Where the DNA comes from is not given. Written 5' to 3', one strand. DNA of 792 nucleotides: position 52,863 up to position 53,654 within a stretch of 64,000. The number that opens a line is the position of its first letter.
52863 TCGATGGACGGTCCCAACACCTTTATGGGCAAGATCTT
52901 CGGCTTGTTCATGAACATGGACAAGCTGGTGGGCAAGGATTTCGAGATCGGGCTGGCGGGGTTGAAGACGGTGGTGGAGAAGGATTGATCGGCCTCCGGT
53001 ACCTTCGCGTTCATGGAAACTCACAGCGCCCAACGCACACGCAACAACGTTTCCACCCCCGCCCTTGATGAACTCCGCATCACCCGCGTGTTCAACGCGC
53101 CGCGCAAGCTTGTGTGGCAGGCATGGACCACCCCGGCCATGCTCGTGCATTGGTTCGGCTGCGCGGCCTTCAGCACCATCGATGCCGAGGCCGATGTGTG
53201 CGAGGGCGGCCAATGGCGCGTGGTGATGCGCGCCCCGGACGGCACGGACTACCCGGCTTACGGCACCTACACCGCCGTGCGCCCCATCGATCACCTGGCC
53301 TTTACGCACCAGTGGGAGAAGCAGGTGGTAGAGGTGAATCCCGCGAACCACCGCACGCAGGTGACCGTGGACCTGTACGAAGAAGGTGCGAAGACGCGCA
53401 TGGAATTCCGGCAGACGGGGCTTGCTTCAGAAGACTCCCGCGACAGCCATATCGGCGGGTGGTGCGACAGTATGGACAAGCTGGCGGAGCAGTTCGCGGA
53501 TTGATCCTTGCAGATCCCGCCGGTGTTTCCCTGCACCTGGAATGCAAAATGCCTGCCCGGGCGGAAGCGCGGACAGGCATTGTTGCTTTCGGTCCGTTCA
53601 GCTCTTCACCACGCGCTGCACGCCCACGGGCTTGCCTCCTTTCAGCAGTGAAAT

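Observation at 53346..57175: The 3' end of SRPBCC gene 8 occurs three times, bracketing unrelated cargo modules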

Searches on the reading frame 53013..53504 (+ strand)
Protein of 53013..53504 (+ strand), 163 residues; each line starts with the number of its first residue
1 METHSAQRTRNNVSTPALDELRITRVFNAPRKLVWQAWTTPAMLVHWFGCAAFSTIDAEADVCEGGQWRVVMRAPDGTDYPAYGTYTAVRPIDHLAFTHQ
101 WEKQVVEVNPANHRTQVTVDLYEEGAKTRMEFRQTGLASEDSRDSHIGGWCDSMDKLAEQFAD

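Call 5: search_protein_families(library=pfam, proteins=[window:53013-53504:+], max_evalue=0.01)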
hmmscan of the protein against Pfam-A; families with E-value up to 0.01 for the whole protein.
window:53013-53504:+ (163 aa): 1 family
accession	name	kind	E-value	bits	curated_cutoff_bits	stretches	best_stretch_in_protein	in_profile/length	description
PF08327.17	AHSA1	-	1.2e-27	97.1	22.1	1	28-160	1-123/125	Activator of Hsp90 ATPase homolog 1-like protein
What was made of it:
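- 53013..53504 (+): S8, intact AHSA1/SRPBCC gene; last gene of the ArsR-SRPBCC array. Pfam PF08327, E=1.2e-27 (call 5).
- Checked: Copy 1 is the 3' end of the intact AHSA1 gene S8 (53013-53504; Pfam PF08327, E=1.2e-27, call 5).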

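Call 6: find_encoding_contigs(protein=window:53013-53504:+, flank=10000, max_places=10)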
Protein window:53013-53504:+ (163 aa): 22 contigs read that carry it; 10 places shown.
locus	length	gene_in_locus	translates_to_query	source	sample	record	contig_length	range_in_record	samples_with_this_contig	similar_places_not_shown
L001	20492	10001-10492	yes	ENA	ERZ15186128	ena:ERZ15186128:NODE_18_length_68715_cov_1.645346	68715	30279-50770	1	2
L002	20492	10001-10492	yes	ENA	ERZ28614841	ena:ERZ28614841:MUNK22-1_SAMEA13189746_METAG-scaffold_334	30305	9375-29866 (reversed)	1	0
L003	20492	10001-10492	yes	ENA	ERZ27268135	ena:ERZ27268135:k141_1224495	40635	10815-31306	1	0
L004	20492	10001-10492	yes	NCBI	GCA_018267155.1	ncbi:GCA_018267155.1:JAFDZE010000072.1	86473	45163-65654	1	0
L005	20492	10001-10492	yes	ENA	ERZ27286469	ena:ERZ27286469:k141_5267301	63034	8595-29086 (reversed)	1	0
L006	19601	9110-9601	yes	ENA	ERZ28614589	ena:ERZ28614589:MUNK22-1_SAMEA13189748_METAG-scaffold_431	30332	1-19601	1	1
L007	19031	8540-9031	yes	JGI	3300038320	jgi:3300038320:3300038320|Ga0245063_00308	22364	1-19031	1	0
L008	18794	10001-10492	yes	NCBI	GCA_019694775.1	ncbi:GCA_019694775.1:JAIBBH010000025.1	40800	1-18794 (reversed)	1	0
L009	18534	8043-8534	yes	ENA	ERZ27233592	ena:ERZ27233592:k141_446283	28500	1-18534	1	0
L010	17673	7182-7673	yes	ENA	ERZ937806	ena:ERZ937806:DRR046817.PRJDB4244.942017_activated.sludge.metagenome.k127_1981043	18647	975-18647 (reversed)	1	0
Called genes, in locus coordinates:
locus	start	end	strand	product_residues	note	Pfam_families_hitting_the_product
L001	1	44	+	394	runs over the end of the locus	-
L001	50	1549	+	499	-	-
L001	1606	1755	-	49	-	-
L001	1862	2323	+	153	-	PF12840:HTH_20, PF01022:HTH_5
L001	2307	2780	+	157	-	PF08327:AHSA1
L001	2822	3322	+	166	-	PF08327:AHSA1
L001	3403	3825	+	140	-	PF08327:AHSA1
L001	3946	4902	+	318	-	PF08327:AHSA1, PF08818:DUF1801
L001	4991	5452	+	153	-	PF06445:GyrI-like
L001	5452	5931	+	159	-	PF08327:AHSA1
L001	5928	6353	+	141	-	PF08818:DUF1801 (weak)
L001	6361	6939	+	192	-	PF06983:3-dmu-9_3-mt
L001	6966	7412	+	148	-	PF08818:DUF1801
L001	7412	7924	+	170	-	PF04191:PEMT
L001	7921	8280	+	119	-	PF09966:DUF2200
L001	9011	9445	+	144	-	PF10604:Polyketide_cyc2, PF08327:AHSA1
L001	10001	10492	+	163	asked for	PF08327:AHSA1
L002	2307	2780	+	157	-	PF08327:AHSA1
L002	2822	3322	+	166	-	PF08327:AHSA1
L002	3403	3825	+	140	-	PF08327:AHSA1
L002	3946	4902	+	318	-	PF08327:AHSA1, PF08818:DUF1801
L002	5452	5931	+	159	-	PF08327:AHSA1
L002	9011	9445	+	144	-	PF10604:Polyketide_cyc2, PF08327:AHSA1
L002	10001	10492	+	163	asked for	PF08327:AHSA1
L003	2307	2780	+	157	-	PF08327:AHSA1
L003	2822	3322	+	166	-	PF08327:AHSA1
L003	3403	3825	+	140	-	PF08327:AHSA1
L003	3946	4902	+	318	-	PF08327:AHSA1, PF08818:DUF1801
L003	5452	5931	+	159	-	PF08327:AHSA1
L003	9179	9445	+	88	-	PF08327:AHSA1 (weak)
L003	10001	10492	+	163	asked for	PF08327:AHSA1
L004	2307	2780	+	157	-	PF08327:AHSA1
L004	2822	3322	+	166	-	PF08327:AHSA1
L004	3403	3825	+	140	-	PF08327:AHSA1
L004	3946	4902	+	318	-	PF08327:AHSA1, PF08818:DUF1801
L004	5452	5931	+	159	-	PF08327:AHSA1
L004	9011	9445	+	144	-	PF10604:Polyketide_cyc2, PF08327:AHSA1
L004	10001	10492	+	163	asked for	PF08327:AHSA1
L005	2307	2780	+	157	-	PF08327:AHSA1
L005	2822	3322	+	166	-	PF08327:AHSA1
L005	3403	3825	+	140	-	PF08327:AHSA1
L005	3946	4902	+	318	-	PF08327:AHSA1, PF08818:DUF1801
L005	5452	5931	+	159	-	PF08327:AHSA1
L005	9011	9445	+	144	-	PF10604:Polyketide_cyc2, PF08327:AHSA1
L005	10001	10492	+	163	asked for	PF08327:AHSA1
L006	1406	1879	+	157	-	PF08327:AHSA1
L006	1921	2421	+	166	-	PF08327:AHSA1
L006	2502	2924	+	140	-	PF08327:AHSA1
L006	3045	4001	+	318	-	PF08327:AHSA1, PF08818:DUF1801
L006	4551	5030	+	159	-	PF08327:AHSA1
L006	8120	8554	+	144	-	PF10604:Polyketide_cyc2, PF08327:AHSA1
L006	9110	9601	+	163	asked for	PF08327:AHSA1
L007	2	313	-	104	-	?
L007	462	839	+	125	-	PF12840:HTH_20, PF17782:WHD_DprA (faint), PF01022:HTH_5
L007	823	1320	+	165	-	PF08327:AHSA1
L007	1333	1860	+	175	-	PF08327:AHSA1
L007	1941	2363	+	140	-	PF08327:AHSA1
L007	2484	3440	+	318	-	PF08327:AHSA1, PF08818:DUF1801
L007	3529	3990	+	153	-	PF06445:GyrI-like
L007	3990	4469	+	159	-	PF08327:AHSA1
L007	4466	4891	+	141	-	PF08818:DUF1801 (weak)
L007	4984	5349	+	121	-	PF06983:3-dmu-9_3-mt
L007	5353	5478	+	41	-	-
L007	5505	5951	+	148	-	PF08818:DUF1801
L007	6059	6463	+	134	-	PF04191:PEMT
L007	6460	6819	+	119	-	PF09966:DUF2200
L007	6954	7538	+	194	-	PF28474:DUF8412, PF13376:OmdA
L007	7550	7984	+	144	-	PF10604:Polyketide_cyc2, PF08327:AHSA1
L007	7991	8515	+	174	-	PF10604:Polyketide_cyc2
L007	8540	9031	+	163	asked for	PF08327:AHSA1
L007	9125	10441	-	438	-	PF15902:Sortilin-Vps10 (faint)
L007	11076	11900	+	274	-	PF20240:DUF6597, PF12833:HTH_18, PF00165:HTH_AraC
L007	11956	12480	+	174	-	-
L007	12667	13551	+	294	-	PF03883:H2O2_YaaD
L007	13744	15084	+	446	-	PF02881:SRP54_N, PF06414:Zeta_toxin (weak), PF00448:SRP54, PF01656:CbiA (weak), PF02978:SRP_SPB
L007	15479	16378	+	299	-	PF00763:THF_DHG_CYH, PF02882:THF_DHG_CYH_C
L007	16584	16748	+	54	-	-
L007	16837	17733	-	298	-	PF13369:Transglut_core2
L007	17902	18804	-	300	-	PF01048:PNP_UDP_1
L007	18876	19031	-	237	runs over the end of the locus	PF13852:DUF4197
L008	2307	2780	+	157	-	PF08327:AHSA1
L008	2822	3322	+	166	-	PF08327:AHSA1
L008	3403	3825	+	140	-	PF08327:AHSA1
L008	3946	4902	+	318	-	PF08327:AHSA1, PF08818:DUF1801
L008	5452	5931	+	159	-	PF08327:AHSA1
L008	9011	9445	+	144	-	PF10604:Polyketide_cyc2, PF08327:AHSA1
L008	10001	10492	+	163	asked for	PF08327:AHSA1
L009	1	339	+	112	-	?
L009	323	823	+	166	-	PF08327:AHSA1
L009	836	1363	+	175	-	PF08327:AHSA1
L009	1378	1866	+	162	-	PF08327:AHSA1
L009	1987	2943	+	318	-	PF08327:AHSA1, PF08818:DUF1801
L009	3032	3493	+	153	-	PF06445:GyrI-like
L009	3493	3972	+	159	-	PF08327:AHSA1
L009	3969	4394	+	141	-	PF08818:DUF1801 (weak)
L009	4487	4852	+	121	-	PF06983:3-dmu-9_3-mt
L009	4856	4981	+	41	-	-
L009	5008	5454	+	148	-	PF08818:DUF1801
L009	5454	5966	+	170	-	PF04191:PEMT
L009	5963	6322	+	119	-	PF09966:DUF2200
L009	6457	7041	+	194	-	PF28474:DUF8412, PF13376:OmdA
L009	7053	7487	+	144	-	PF10604:Polyketide_cyc2, PF08327:AHSA1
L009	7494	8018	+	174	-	PF10604:Polyketide_cyc2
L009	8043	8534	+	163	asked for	PF08327:AHSA1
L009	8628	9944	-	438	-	PF15902:Sortilin-Vps10 (faint)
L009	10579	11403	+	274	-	PF20240:DUF6597, PF12833:HTH_18, PF00165:HTH_AraC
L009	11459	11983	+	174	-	-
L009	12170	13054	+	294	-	PF03883:H2O2_YaaD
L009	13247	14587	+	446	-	PF02881:SRP54_N, PF06414:Zeta_toxin (weak), PF00448:SRP54, PF01656:CbiA (weak), PF02978:SRP_SPB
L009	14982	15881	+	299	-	PF00763:THF_DHG_CYH, PF02882:THF_DHG_CYH_C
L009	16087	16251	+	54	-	-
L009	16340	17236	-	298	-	PF13369:Transglut_core2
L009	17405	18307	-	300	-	PF01048:PNP_UDP_1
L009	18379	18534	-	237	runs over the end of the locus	PF13852:DUF4197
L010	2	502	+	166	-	?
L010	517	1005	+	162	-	PF08327:AHSA1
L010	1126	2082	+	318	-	PF08327:AHSA1, PF08818:DUF1801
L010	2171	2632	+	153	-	PF06445:GyrI-like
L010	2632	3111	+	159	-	PF08327:AHSA1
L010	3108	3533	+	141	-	PF08818:DUF1801 (weak)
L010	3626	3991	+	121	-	PF06983:3-dmu-9_3-mt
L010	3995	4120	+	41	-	-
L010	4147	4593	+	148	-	PF08818:DUF1801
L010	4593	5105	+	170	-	PF04191:PEMT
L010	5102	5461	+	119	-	PF09966:DUF2200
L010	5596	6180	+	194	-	PF28474:DUF8412, PF13376:OmdA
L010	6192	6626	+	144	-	PF10604:Polyketide_cyc2, PF08327:AHSA1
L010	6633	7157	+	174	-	PF10604:Polyketide_cyc2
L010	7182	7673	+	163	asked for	PF08327:AHSA1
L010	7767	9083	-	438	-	PF15902:Sortilin-Vps10 (faint)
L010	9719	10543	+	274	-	PF20240:DUF6597, PF12833:HTH_18, PF00165:HTH_AraC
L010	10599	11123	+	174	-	PF08592:Anthrone_oxy (weak)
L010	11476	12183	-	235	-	PF06271:RDD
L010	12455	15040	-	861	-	PF13884:Peptidase_S74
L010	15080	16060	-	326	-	-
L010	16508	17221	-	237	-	-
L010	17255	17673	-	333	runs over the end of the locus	-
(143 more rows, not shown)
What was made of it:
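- Closest known: ArsR-linked arrays of AHSA1/SRPBCC, DUF1801, GyrI-like, VOC and related small genes. Same: S8 and its seven paralogues, with ArsR at the head of the array, match this common arrangement (calls 5, 6).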

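Call 9: find_related_loci(query=window:53013-53504:+, collection=genome_contigs, flank=10000)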
Query window:53013-53504:+ (163 aa) in genome_contigs; peptide patterns used: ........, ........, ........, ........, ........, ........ (x = any residue, [..] = any of these).
62 stretches matched a pattern; 45 encode a relative of the query (tblastn E <= 1e-3); 44 distinct loci.
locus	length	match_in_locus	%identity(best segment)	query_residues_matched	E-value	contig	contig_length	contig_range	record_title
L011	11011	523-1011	99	1-163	2e-109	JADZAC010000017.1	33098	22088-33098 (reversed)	MAG: Flavobacteriales bacterium isolate SJ6 c_000000096899, whole genome shotgun sequence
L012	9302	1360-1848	97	1-163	5e-108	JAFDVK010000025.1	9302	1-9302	MAG: Acidobacteria bacterium isolate SZAS-14 CK_MAG-40__25__length-9302, whole genome shotgun sequence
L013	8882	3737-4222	93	1-162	7e-101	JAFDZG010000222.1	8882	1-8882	MAG: Bacteroidetes bacterium isolate SZAS-77 CK_MAG-49__222__length-8882, whole genome shotgun sequence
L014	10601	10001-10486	88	1-162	5e-96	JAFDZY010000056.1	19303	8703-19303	MAG: Bacteroidetes bacterium isolate SZAS AMP-78 CK_MAG-79__56__length-19303, whole genome shotgun sequence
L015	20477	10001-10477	86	1-159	3e-93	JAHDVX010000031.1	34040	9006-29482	MAG: Flavobacteriales bacterium isolate BAC5 NODE_2118_length_34040_cov_10.225129, whole genome shotgun sequence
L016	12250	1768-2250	83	1-161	2e-91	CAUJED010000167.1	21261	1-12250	MAG: Bacteroidota bacterium isolate KLAP38 genome assembly, contig: KLAP38_598595, whole genome shotgun sequence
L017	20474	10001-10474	84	1-158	3e-89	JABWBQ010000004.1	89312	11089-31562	MAG: Flavobacteriales bacterium isolate MAG_34 scaffold_172, whole genome shotgun sequence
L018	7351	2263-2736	84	5-162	3e-88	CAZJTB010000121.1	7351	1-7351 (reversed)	MAG TPA_asm: uncultured Chryseobacterium sp. isolate binchicken_co209_19 genome assembly, contig: NODE_9392_length_7351_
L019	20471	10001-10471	82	1-157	2e-87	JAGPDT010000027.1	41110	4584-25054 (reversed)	MAG: Flavobacteriales bacterium isolate Gw_SlAct_bin_418 Gw_SlAct_1588_length_41110_cov_17.606886, whole genome shotgun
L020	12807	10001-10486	78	1-162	1e-86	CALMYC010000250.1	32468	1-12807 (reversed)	MAG TPA_asm: uncultured Flavobacteriales bacterium isolate SRR2107173_bin.31_CONCOCT_v1.1_MAG genome assembly, contig: E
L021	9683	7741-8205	81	5-159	4e-86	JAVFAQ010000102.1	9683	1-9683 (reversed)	MAG: Flavobacteriales bacterium isolate BF4_95 NODE_23286_length_9683_cov_3.482210_Biofilm4, whole genome shotgun sequen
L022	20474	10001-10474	80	1-158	5e-85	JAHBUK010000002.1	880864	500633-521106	MAG: Flavobacteriales bacterium isolate ACE_BAC31 BAC31_2, whole genome shotgun sequence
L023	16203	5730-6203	78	1-158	1e-84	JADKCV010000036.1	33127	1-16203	MAG: Flavobacteriales bacterium isolate OdNE_18-Q3-R46-58_MAXAC.100_sub tig00031519-10-330260, whole genome shotgun sequ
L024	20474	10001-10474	77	4-161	1e-83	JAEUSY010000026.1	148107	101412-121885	MAG: Flavobacteriales bacterium isolate new MAG-315 k141_4327865, whole genome shotgun sequence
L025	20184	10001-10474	78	1-158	3e-83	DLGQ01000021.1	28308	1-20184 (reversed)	MAG TPA_asm: Flavobacteriales bacterium UBA7690 UBA7690_contig_18290, whole genome shotgun sequence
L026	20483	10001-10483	75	1-161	2e-82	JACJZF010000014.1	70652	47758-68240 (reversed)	MAG: Flavobacteriales bacterium isolate HK-STAS-BACT-57 HK-STAS-BACT-57_14, whole genome shotgun sequence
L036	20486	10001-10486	74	1-162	1e-81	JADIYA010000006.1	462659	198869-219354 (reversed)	MAG: Flavobacteriales bacterium isolate AalE_18-Q3-R2-46_BAT3C.189 tig00002183-10-4622890, whole genome shotgun sequence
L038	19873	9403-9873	75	5-161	5e-80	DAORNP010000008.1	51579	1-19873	MAG TPA_asm: Flavobacteriales bacterium isolate AMR_MDS_5444 NODE_492_length_51579_cov_2.464153, whole genome shotgun se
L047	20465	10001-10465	66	9-163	1e-69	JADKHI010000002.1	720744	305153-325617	MAG: Flavobacteriales bacterium isolate Skiv_18-Q3-R9-52_BAT3C.268 tig00002164-10-7206380, whole genome shotgun sequence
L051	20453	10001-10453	68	11-161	3e-61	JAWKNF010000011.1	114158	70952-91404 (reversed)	MAG: Flavobacteriales bacterium isolate ABC1.8 ABC1.8.fa-11, whole genome shotgun sequence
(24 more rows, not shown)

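Call 22: search_protein_families(library=pfam, proteins=[L011:3482-6415:+, L011:6963-8195:+, L011:8208-9506:+, L011:9503-10909:+, L012:3935-4960:-, L012:4957-8730:-, L012:8632-9300:+, L013:5994-8129:-], max_evalue=0.001)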
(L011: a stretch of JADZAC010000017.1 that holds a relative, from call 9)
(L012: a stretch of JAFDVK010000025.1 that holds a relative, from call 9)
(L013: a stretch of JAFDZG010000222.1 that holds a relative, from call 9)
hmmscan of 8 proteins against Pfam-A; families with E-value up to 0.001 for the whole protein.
L011:3482-6415:+ (977 aa): 2 families
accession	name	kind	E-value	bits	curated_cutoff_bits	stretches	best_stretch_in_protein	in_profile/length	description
PF18962.6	Por_Secre_tail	-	2.4e-05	25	27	1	897-976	1-75/75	Secretion system C-terminal sorting domain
PF00041.27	fn3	-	0.00084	19.9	25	0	514-581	2-65/84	Fibronectin type III domain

L011:6963-8195:+ (410 aa): 1 family
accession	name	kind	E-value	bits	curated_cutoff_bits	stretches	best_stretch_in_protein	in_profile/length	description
PF06050.19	HGD-D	-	1.7e-71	242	28.4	1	54-396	2-342/342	2-hydroxyglutaryl-CoA dehydratase, D-component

L011:8208-9506:+ (432 aa): 1 family
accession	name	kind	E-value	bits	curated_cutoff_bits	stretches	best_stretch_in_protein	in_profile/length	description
PF06050.19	HGD-D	-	3.6e-66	224.5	28.4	1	45-417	6-342/342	2-hydroxyglutaryl-CoA dehydratase, D-component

L011:9503-10909:+ (468 aa): 2 families
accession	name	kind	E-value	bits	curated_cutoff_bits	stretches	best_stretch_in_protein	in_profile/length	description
PF01869.26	BcrAD_BadFG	-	5.2e-67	226.7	31.5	1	6-446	1-270/271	BadF/BadG/BcrA/BcrD ATPase family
PF00370.27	FGGY_N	-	3.6e-05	23.9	28.8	0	4-36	1-33/245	FGGY family of carbohydrate kinases, N-terminal domain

L012:3935-4960:- (341 aa): 1 family
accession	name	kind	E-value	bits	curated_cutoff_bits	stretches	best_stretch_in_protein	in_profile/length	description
PF11751.14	PorP_SprF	-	2.5e-13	50.6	22.3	1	40-329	25-271/273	Type IX secretion system membrane protein PorP/SprF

L012:4957-8730:- (1257 aa): 2 families
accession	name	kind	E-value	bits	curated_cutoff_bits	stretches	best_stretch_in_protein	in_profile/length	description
PF13585.12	CHU_C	-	6.7e-13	49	27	1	1172-1255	3-86/86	CHU_C Type IX secretion signal domain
PF06739.17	SBBP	-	2.3e-10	40.7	20.5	1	458-489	2-34/38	Beta-propeller repeat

L012:8632-9300:+ (223 aa): 1 family
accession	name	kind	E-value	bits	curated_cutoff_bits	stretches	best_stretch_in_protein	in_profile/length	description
PF01120.23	Alpha_L_fucos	-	8e-52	177.2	25.2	1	19-222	12-224/345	Alpha-L-fucosidase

L013:5994-8129:- (711 aa): 1 family
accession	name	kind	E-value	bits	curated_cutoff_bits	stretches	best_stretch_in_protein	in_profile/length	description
PF06739.17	SBBP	-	2.7e-21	75.7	20.5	2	54-83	7-36/38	Beta-propeller repeat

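Call 49: search_protein_families(library=pfam, alignment_id=A2, max_evalue=0.00001)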
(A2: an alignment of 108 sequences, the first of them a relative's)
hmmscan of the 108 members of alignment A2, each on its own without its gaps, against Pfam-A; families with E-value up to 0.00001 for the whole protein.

A. member 1, L015:10512-11756:- (414 aa): 0 families

B. families by the number of members that match (of 108 scanned): 104 families (the first 25 are shown)
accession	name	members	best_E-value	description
PF03819.22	MazG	4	1.2e-36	MazG nucleotide pyrophosphohydrolase domain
PF03372.29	Exo_endo_phos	4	1.5e-35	Endonuclease/Exonuclease/phosphatase family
PF00072.30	Response_reg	4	3.5e-27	Response regulator receiver domain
PF01503.22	PRA-PH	4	7.5e-09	Phosphoribosyl-ATP pyrophosphohydrolase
PF18962.6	Por_Secre_tail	3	1.5e-08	Secretion system C-terminal sorting domain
PF00448.28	SRP54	2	1.7e-77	SRP54-type protein, GTPase domain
PF19841.4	GldN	2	3.9e-72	Gliding motility associated protein GldN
PF02978.25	SRP_SPB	2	6.5e-35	Signal peptide binding domain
PF12081.13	GldM_1st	2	3.8e-32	GldM N-terminal domain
PF02518.31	HATPase_c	2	2.2e-26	Histidine kinase-, DNA gyrase B-, and HSP90-like ATPase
PF00905.27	Transpeptidase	2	4.9e-26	Penicillin binding protein transpeptidase domain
PF01040.23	UbiA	2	5.6e-25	UbiA prenyltransferase family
PF12080.14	GldM_4th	2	4.9e-22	GldM C-terminal domain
PF04397.21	LytTR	2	2.3e-20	LytTr DNA-binding domain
PF02881.24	SRP54_N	2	4.6e-20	SRP54-type protein, helical bundle domain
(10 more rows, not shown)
